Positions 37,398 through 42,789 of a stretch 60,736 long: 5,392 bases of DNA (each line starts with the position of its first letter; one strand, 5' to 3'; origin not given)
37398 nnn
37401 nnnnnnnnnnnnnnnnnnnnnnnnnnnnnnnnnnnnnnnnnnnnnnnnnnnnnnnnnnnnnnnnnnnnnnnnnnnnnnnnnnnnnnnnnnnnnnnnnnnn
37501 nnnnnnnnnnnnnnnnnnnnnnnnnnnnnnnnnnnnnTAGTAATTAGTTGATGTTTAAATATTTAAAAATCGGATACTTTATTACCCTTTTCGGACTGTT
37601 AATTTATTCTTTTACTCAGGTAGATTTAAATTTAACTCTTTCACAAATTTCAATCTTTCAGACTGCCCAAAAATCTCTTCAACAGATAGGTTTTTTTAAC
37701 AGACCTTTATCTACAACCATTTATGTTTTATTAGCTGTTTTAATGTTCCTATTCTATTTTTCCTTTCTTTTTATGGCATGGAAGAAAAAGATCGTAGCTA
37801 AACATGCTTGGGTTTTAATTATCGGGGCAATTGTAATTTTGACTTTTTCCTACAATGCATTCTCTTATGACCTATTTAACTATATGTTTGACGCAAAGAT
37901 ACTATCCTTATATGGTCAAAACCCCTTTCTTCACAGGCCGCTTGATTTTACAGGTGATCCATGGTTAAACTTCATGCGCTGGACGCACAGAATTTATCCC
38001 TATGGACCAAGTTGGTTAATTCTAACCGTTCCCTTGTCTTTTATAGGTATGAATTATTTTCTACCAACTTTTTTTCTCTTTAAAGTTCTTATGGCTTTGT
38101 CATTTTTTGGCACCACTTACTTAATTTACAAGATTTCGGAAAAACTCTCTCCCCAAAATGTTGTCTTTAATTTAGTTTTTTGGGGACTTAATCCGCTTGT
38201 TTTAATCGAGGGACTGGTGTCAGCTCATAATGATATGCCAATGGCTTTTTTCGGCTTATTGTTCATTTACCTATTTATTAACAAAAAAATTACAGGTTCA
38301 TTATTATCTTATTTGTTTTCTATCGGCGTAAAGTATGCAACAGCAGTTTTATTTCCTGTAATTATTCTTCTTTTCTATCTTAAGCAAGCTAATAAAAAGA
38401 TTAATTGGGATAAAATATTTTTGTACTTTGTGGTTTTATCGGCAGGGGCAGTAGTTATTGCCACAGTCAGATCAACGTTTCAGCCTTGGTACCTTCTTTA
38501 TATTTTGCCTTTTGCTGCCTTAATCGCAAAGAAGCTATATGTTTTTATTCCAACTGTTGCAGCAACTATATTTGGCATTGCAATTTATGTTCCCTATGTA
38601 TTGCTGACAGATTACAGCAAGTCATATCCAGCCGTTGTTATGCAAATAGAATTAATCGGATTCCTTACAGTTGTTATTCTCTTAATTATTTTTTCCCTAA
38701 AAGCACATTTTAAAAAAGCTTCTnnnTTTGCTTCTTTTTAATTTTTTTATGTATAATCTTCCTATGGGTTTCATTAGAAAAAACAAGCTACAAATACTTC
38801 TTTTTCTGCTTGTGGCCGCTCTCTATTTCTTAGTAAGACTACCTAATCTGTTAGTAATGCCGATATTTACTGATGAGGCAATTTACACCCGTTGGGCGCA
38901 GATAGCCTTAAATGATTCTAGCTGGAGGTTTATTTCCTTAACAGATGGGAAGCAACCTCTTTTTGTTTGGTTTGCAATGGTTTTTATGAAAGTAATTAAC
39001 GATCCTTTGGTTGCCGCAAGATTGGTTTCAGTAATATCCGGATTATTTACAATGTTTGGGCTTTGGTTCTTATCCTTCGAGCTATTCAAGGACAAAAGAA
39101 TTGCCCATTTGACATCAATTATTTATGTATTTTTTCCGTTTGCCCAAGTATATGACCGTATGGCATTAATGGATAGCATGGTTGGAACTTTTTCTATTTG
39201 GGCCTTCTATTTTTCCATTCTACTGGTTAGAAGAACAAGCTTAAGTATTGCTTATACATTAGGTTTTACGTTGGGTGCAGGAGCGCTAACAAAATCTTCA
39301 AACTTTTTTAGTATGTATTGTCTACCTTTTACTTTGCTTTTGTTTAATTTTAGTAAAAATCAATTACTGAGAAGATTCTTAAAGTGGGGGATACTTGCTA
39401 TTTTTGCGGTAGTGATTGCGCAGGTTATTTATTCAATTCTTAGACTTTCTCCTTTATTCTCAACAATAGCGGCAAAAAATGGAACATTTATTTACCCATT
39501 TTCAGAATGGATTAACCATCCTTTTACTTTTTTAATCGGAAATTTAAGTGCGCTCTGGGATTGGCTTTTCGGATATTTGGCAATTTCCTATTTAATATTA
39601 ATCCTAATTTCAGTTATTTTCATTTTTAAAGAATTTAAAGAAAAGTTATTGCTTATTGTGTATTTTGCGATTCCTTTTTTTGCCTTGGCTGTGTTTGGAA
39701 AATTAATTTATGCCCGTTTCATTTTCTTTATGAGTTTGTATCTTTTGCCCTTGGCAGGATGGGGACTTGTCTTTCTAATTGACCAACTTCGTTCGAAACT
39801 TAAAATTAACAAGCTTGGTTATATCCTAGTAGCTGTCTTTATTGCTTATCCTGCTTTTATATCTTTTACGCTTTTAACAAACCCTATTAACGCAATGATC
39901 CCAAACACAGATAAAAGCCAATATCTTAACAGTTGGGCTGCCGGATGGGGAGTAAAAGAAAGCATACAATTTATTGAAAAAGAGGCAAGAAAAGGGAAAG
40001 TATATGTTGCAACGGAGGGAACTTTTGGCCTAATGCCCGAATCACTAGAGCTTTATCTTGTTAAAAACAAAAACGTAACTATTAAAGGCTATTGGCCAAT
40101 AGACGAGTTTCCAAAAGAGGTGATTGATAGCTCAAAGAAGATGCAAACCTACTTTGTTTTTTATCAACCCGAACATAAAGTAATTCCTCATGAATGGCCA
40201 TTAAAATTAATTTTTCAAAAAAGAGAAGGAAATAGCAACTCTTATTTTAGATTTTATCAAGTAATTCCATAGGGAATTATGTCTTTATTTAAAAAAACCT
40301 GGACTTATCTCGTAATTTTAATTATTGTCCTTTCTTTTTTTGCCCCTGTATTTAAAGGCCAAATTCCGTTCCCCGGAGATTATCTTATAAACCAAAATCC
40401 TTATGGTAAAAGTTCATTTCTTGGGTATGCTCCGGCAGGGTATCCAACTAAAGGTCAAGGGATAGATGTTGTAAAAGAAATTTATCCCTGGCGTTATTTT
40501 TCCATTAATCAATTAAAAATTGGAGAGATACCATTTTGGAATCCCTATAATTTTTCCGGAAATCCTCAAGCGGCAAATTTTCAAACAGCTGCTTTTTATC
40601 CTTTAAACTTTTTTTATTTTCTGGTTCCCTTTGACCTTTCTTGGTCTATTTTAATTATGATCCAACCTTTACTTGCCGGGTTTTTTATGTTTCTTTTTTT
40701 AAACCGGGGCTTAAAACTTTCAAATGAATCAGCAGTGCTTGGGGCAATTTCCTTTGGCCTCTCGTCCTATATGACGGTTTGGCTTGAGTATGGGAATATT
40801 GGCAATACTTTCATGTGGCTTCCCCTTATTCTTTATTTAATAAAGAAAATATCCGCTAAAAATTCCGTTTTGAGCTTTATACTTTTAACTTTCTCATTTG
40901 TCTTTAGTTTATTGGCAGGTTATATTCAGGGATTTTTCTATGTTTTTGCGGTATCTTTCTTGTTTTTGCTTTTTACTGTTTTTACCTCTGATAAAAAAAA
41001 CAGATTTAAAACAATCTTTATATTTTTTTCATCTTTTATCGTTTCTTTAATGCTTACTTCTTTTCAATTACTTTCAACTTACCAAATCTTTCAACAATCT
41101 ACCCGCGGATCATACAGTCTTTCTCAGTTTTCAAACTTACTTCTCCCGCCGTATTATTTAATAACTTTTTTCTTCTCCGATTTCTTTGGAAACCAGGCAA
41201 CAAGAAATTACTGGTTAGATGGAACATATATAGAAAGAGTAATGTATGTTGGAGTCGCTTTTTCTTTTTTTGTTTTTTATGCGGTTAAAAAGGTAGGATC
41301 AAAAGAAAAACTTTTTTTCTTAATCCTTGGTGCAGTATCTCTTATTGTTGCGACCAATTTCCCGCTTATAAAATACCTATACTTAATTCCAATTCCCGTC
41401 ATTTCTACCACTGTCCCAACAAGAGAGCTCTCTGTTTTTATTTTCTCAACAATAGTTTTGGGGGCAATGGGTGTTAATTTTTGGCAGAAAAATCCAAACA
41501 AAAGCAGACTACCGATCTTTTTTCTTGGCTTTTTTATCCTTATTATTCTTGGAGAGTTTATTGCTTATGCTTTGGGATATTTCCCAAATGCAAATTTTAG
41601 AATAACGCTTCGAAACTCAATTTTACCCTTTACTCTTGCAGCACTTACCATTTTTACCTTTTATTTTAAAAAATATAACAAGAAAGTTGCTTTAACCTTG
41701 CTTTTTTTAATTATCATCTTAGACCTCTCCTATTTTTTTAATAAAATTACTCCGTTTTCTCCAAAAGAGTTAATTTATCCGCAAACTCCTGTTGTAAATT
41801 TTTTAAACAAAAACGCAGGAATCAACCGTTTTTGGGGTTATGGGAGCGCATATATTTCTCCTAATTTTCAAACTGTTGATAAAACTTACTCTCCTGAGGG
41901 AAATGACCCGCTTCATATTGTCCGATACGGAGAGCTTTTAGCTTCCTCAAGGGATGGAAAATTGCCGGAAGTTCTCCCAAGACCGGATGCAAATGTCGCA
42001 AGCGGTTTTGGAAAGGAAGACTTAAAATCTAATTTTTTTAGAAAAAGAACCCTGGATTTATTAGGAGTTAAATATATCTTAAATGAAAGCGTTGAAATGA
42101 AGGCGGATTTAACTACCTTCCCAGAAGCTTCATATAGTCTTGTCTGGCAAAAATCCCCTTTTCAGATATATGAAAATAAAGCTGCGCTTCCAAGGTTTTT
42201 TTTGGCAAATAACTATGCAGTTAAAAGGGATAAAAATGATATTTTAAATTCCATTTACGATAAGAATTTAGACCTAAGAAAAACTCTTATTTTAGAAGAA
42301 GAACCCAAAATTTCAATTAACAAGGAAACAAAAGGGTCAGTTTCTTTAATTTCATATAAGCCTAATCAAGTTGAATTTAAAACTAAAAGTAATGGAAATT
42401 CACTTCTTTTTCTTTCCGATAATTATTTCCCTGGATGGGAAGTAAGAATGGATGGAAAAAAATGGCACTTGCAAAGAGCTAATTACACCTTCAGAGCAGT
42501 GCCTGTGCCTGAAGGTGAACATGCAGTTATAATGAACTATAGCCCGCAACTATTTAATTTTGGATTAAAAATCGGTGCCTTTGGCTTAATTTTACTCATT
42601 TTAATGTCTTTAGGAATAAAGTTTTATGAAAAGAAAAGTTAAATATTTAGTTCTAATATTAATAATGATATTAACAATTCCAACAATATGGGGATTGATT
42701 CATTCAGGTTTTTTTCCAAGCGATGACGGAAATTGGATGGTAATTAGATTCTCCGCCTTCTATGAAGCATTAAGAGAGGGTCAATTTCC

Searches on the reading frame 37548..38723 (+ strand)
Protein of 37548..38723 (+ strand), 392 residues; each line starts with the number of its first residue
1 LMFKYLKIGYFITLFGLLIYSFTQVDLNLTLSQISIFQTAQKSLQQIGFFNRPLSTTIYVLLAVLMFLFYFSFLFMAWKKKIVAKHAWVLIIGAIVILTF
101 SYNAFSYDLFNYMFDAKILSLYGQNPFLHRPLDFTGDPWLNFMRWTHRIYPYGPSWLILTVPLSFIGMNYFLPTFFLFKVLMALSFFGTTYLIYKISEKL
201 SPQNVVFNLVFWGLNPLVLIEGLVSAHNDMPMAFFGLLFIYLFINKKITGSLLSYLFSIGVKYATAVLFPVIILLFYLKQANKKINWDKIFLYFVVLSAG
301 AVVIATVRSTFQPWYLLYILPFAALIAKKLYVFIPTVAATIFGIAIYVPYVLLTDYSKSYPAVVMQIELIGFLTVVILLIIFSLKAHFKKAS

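Call 3: search_protein_families(library=pfam, proteins=[window:37548-38723:+], max_evalue=0.01)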
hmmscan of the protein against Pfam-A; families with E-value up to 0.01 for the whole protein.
window:37548-38723:+ (392 aa): 0 families

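Call 12: search_protein_families(library=ncbifam, proteins=[window:37548-38723:+], max_evalue=0.01)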
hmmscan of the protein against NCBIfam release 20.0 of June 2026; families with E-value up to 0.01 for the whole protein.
window:37548-38723:+ (392 aa): 0 families

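Call 20: find_homologous_proteins(query=window:37548-38723:+)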
Query window:37548-38723:+ (392 aa): 1962 proteins with E <= 0.001 among 8000 candidates; the best 120 are listed.
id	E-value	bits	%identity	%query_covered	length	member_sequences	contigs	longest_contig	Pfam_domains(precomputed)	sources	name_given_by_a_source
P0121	5.4e-245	831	100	100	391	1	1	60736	PF26314.1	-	-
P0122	2.8e-178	611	74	97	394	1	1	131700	PF26314.1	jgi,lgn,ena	-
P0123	1.4e-177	609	71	99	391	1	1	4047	PF26314.1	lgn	-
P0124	1.0e-176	606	73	97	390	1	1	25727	PF26314.1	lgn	-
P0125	6.0e-170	584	72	96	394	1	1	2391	PF26314.1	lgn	-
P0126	4.4e-148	512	63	99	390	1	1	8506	PF26314.1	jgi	jgi:hypothetical protein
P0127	1.7e-147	510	62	99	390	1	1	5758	PF26314.1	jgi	jgi:hypothetical protein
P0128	2.6e-146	506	62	99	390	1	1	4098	PF26314.1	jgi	jgi:hypothetical protein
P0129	5.2e-146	505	60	99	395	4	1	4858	PF26314.1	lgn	-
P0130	1.7e-144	500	59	100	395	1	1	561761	PF26314.1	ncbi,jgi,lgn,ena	-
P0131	5.2e-144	499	62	94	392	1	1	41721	PF26314.1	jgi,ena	-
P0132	9.2e-144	498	63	91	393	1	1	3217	PF26314.1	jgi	jgi:hypothetical protein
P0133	7.9e-140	485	59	97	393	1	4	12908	PF26314.1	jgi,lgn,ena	jgi:hypothetical protein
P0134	2.0e-139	483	60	96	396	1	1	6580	PF26314.1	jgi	jgi:hypothetical protein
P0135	2.8e-138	480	69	80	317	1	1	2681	PF26314.1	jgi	-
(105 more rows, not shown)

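Call 22: search_solved_structures(query=window:37548-38723:+, max_evalue=1)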
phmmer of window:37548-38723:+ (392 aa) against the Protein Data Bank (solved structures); distinct sequences matched with E-value up to 1: 0.

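Call 29: search_solved_structures(query=A1, max_evalue=1)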
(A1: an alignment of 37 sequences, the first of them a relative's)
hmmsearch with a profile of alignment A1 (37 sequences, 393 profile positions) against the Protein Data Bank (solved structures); distinct sequences matched with E-value up to 1: 0.

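Call 35: predict_structure(alignment_id=A1)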
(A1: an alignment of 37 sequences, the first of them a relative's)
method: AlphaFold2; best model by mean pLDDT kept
length: 391 residues; sequences in the alignment: 37
mean_pLDDT: 89.4   pTM: 0.90
mean pLDDT of the five models: 89.4, 89.3, 88.7, 88.2, 84.5
residues with pLDDT >= 90: 253; 70-90: 106; 50-70: 30; < 50: 2
segments of 3 or more residues with pLDDT < 50: none
pLDDT, mean of each block of 10 residues (from residue 1): 95 94 62 68 83 94 98 97 98 94 67 88 88 83 61 90 89 90 97 98 97 96 91 98 97 96 93 96 96 95 85 93 96 95 91 80 89 91 80 50
secondary structure, 60 per line:
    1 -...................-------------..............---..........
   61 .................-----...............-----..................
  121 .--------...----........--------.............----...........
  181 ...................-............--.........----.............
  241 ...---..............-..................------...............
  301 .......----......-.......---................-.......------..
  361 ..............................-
elements in order: H2-20 H34-47 H51-77 H83-97 H103-121 H137-144 H153-165 H170-199 H201-212 H215-223 H228-243 H247-260 H262-279 H286-307 H312-317 H319-325 H329-344 H346-352 H359-390

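Call 39: fold_search(model_id=the predicted structure, library=pdb)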
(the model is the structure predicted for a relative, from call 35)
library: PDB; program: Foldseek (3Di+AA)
matches with E <= 10: 102; with E <= 0.001: 0
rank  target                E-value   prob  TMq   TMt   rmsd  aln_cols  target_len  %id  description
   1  6s7t_A                1.8e-02  0.98  0.27  0.16  19.4       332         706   13  Cryo-EM structure of human oligosaccharyltransferase complex OST-B (released 2019-12-18)
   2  9wno_A                6.2e-02  1.00  0.38  0.36  13.2       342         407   15  Cryo-EM structure of Candida glabrata GPI mannosyltransferase I bound to Dol-P-Man (released 2025-12-03)
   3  8b6l_I                1.1e-01  0.87  0.27  0.17  19.7       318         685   14  Subtomogram average of the human Sec61-TRAP-OSTA-translocon (released 2022-12-07)
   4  8imx_U                5.4e-01  0.66  0.30  0.29  15.4       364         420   12  Cryo-EM structure of GPI-T with a chimeric GPI-anchored protein (released 2023-08-16)
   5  8agc_A                1.0e+00  0.33  0.26  0.16  20.0       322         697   12  Structure of yeast oligosaccharylransferase complex with lipid-linked oligosaccharide and non-acceptor peptide bound (released 2022-12-07)
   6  9k7z_0                1.2e+00  0.23  0.15  0.22  17.3       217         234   14  Cryo-EM structure of designed zinc-induced icosahedron Cage-i53-Zn1-HEHE-16 (released 2025-10-29)
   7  6ezn_F                1.3e+00  0.35  0.26  0.17  19.9       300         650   11  Cryo-EM structure of the yeast oligosaccharyltransferase (OST) complex (released 2018-01-17)
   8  7zdc_C                1.4e+00  0.06  0.13  0.11  26.7       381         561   15  IF(heme/confined) conformation of CydDC in ADP(CydD) bound state (Dataset-3) (released 2023-04-19)
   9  9s6r_A                1.5e+00  0.63  0.36  0.36  12.0       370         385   13  Ternary cryo-EM structure of yeast ALG3 with Dol25-PP-GlcNAc2Man5, Dol25-P-Man, and Fab (released 2026-03-18)
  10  7zds_C                1.8e+00  0.04  0.11  0.08  25.4       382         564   14  IF(apo/as isolated) conformation of CydDC mutant (E500Q.C) (Dataset-18) (released 2023-04-19)
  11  7zec_C                2.0e+00  0.04  0.12  0.09  25.5       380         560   16  IF(heme/confined) conformation of CydDC in ATP(CydD) bound state (Dataset-15) (released 2023-04-19)
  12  8j07_d4               2.3e+00  0.07  0.15  0.15  15.3       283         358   13  96nm repeat of human respiratory doublet microtubule and associated axonemal complexes (released 2023-07-26)
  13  6f34_A                2.3e+00  0.05  0.16  0.14  19.4       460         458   12  Crystal structure of a bacterial cationic amino acid transporter (CAT) homologue bound to Arginine. (released 2018-02-14)
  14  8iz8                  2.3e+00  0.04  0.13  0.06  25.5       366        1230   11  cryo EM structure of apo hMRP4 (released 2024-04-10)
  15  7ze5_C                2.4e+00  0.04  0.15  0.11  26.7       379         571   12  Occ(apo/return) conformation of CydDC mutant (E500Q.C) in ATP(CydC)/AMP-PNP(CydD) bound state (Dataset-23) (released 2023-04-19)
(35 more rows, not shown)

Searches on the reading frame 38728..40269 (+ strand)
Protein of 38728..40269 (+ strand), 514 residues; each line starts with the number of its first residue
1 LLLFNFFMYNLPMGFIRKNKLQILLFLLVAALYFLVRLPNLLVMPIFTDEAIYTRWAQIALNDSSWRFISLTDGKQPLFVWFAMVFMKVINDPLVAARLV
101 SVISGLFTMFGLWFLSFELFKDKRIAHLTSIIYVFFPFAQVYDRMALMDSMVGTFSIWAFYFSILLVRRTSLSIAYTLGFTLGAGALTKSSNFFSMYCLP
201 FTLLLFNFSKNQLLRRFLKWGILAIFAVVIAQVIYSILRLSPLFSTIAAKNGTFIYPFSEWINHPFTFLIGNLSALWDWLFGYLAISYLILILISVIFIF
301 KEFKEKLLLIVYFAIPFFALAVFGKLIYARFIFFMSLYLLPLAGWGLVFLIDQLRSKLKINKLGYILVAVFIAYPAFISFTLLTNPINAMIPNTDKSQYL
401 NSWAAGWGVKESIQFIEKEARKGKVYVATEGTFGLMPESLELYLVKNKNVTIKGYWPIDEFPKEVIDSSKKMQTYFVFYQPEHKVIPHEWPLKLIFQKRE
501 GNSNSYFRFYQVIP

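Call 3: search_protein_families(library=pfam, proteins=[window:38728-40269:+], max_evalue=0.01)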
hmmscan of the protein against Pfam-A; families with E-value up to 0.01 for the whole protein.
window:38728-40269:+ (514 aa): 2 families
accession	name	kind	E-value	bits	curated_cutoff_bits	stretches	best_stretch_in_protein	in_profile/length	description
PF13231.12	PMT_2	-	1.4e-13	51.8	26.1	1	77-234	4-158/160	Dolichyl-phosphate-mannose-protein mannosyltransferase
PF02366.24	PMT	-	0.0023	18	22.7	1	74-232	61-230/245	Dolichyl-phosphate-mannose-protein mannosyltransferase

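Call 12: search_protein_families(library=ncbifam, proteins=[window:38728-40269:+], max_evalue=0.01)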
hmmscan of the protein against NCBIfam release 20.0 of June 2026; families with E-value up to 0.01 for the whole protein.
window:38728-40269:+ (514 aa): 0 families

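Call 24: search_solved_structures(query=window:38728-40269:+, max_evalue=1)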
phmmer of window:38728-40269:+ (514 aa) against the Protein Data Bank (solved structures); distinct sequences matched with E-value up to 1: 0.

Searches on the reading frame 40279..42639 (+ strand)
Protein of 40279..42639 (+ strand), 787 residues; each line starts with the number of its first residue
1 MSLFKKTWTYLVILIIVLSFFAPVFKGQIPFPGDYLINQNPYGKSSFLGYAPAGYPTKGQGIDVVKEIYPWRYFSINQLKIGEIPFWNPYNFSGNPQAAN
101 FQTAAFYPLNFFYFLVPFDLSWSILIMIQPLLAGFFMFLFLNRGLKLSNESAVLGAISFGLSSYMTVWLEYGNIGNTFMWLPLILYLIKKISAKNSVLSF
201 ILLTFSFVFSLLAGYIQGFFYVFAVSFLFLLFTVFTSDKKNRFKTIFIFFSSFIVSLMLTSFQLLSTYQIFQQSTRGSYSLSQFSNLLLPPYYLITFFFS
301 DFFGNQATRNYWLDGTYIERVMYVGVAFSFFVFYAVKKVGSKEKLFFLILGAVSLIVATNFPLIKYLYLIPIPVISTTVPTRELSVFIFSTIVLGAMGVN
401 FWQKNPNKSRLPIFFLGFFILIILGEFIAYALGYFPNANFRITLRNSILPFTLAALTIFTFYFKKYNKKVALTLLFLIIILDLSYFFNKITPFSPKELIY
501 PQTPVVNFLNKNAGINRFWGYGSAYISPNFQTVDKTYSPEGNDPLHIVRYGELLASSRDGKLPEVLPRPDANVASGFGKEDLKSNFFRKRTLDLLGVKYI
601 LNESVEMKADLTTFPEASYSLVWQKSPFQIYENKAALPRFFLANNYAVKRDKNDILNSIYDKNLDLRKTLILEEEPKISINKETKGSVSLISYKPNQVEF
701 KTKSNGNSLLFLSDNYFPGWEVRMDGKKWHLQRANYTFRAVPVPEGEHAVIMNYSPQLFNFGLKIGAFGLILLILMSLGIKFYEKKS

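Call 3: search_protein_families(library=pfam, proteins=[window:40279-42639:+], max_evalue=0.01)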
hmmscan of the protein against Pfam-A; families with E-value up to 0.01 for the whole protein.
window:40279-42639:+ (787 aa): 1 family
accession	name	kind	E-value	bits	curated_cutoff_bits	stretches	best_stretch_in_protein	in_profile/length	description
PF09586.16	YfhO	-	4.2e-39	135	28.5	2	103-647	73-598/835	Bacterial membrane protein YfhO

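Call 12: search_protein_families(library=ncbifam, proteins=[window:40279-42639:+], max_evalue=0.01)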
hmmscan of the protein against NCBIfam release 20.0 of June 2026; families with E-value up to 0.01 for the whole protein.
window:40279-42639:+ (787 aa): 2 families
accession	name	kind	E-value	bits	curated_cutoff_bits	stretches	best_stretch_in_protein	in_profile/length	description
NF047590.1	GlcsyltransPgfM2Strep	equivalog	7.3e-10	37.7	1500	1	702-777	802-877/884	glycosyltransferase PgfM2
NF047589.1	GlcsyltransPgfM1Strep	equivalog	6e-06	24.6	1400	1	709-776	883-950/955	glycosyltransferase PgfM1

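Call 23: search_solved_structures(query=window:40279-42639:+, max_evalue=1)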
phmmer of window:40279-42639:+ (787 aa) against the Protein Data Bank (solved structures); distinct sequences matched with E-value up to 1: 2.
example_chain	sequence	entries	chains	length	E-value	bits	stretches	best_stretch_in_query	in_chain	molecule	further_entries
8z1v_B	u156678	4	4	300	0.18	13.3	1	450-498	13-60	Dipeptide transport system permease protein DppC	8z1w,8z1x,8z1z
8z1y_B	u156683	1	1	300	0.18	13.3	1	450-498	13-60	Dipeptide transport system permease protein DppC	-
